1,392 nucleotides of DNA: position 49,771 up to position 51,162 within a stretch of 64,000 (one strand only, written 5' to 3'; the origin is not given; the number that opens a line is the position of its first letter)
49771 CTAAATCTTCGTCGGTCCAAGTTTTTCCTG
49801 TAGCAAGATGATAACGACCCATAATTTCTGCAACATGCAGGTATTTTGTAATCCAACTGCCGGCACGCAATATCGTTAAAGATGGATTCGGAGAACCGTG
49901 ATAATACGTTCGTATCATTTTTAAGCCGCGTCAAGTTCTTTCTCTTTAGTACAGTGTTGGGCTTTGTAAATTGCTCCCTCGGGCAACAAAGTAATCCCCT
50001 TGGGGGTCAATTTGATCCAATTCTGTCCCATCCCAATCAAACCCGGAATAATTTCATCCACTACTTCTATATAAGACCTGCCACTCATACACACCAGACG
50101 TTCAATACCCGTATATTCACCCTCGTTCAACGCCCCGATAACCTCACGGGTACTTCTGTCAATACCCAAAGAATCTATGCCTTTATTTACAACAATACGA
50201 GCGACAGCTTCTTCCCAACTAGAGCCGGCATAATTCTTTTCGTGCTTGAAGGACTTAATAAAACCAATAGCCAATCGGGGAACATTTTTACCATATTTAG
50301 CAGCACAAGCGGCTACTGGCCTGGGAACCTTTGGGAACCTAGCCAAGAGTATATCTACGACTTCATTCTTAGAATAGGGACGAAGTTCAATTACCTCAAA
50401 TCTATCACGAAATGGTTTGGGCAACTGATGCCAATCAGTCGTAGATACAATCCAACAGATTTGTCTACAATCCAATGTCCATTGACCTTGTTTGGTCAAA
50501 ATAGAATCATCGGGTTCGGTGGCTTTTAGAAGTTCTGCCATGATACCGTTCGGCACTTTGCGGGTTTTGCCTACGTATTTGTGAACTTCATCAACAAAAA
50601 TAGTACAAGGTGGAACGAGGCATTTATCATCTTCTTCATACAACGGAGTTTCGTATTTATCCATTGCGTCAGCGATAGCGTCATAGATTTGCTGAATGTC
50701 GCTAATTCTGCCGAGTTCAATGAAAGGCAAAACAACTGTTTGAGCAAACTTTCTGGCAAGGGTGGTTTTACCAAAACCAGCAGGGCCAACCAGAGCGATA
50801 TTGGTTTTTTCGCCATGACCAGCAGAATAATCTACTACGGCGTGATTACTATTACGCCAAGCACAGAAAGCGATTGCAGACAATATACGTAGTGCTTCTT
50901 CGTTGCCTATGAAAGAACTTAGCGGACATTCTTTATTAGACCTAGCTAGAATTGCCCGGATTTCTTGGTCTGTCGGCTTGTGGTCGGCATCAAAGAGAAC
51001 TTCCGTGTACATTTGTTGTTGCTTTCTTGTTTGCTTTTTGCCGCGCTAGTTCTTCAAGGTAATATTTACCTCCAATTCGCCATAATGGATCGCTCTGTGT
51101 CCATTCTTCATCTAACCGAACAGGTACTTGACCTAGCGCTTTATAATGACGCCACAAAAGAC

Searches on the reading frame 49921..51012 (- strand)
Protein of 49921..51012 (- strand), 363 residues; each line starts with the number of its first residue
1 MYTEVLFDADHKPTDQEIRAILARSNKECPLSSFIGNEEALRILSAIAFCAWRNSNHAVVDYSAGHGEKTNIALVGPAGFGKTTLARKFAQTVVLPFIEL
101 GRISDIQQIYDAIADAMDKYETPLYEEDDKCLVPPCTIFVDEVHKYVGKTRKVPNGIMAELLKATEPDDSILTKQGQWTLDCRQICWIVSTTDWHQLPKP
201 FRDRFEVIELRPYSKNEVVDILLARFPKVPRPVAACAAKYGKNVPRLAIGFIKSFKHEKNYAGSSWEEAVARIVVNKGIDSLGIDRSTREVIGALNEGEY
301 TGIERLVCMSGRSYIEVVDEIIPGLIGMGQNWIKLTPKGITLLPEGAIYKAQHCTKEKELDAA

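Call 11: search_protein_families(library=pfam, proteins=[window:49921-51012:-], max_evalue=0.001)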
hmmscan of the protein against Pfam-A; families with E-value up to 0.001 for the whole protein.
window:49921-51012:- (363 aa): 6 families
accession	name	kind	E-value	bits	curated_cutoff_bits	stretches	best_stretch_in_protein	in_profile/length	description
PF00004.35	AAA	-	3.9e-14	53.7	21.2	1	73-210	2-128/131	ATPase family associated with various cellular activities (AAA)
PF13479.12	AAA_24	-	0.00013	22.3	27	1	69-145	2-75/195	AAA domain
PF05496.18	RuvB_N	-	0.00041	20.6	27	0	71-92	35-56/159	Holliday junction DNA helicase RuvB P-loop domain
PF13401.12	AAA_22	-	0.00051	20.8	27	0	68-118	4-59/130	AAA domain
PF13173.12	AAA_14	-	0.00051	20.5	27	0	71-148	4-76/129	AAA domain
PF05729.18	NACHT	-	0.00055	20.3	26.7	0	72-92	3-23/167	NACHT domain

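Call 12: search_protein_families(library=phrogs, proteins=[window:49921-51012:-], max_evalue=0.00001)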
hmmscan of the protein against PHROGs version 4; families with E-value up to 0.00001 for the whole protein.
window:49921-51012:- (363 aa): 3 families
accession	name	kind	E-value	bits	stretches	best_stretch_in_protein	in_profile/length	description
phrog_5846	-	DNA, RNA and nucleotide metabolism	9.4e-10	39.3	1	58-115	37-89/380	clamp loader of DNA polymerase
phrog_168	-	DNA, RNA and nucleotide metabolism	2.7e-07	31.6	1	67-311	40-251/314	clamp loader of DNA polymerase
phrog_4339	-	unknown function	6.1e-07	29.9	0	35-100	19-82/552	-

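Call 79: search_dna_similar(query=window:49921-51012:-, collection=phages, mode=protein, max_rows=8, max_evalue=0.001)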
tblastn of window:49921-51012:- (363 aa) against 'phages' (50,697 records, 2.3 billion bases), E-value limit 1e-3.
Records with a match: 21; places in all: 21; records where one place covers at least 80% of the query: 6.
Best place of each record, by identity: <60% 21.
By first word of the organism name: Bacteriophage 8; Acinetobacter 2; Escherichia 2; Staphylococcus 2; Enterococcus 2; Bacillus 2; uncultured 1; Wolbachia 1; Listeria 1.
By host as written in the record: - 12; Staphylococcus aureus 2; Bacillus subtilis W-23-S(r); Bacillus licheniformis ATCC 9945a 2; Wolbachia sp. wRi_AMD 1; Escherichia coli ATCC 25922 1; Escherichia coli O157:H7 ATCC 43895 1; Enterococcus faecalis 1; Listeria monocytogenes 1.
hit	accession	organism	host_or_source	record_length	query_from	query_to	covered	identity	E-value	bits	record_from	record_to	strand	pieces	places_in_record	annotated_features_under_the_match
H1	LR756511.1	uncultured phage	metagenomic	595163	5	327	89%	29.3%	4e-30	127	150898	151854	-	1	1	record has no annotation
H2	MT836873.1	Bacteriophage sp.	human fecal samples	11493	31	339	85%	27.2%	6e-7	57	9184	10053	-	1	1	record has no annotation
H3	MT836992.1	Bacteriophage sp.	human fecal samples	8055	31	339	85%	26.8%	2e-7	59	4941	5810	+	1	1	record has no annotation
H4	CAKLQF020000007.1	Acinetobacter phage MD-2021a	not known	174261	6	339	92%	24.0%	5e-5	51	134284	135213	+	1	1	ruvB: holliday junction ATP-dependent DNA helicase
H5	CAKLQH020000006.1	Acinetobacter phage MD-2021a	not known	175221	6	339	92%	24.0%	5e-5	51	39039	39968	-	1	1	ruvB: holliday junction ATP-dependent DNA helicase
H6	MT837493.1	Bacteriophage sp.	human fecal samples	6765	31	339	85%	25.9%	6e-9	64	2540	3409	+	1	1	record has no annotation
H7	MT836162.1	Bacteriophage sp.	human fecal samples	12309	71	339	74%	28.4%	4e-8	61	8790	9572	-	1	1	record has no annotation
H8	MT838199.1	Bacteriophage sp.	human fecal samples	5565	71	339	74%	27.3%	3e-7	58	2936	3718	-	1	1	record has no annotation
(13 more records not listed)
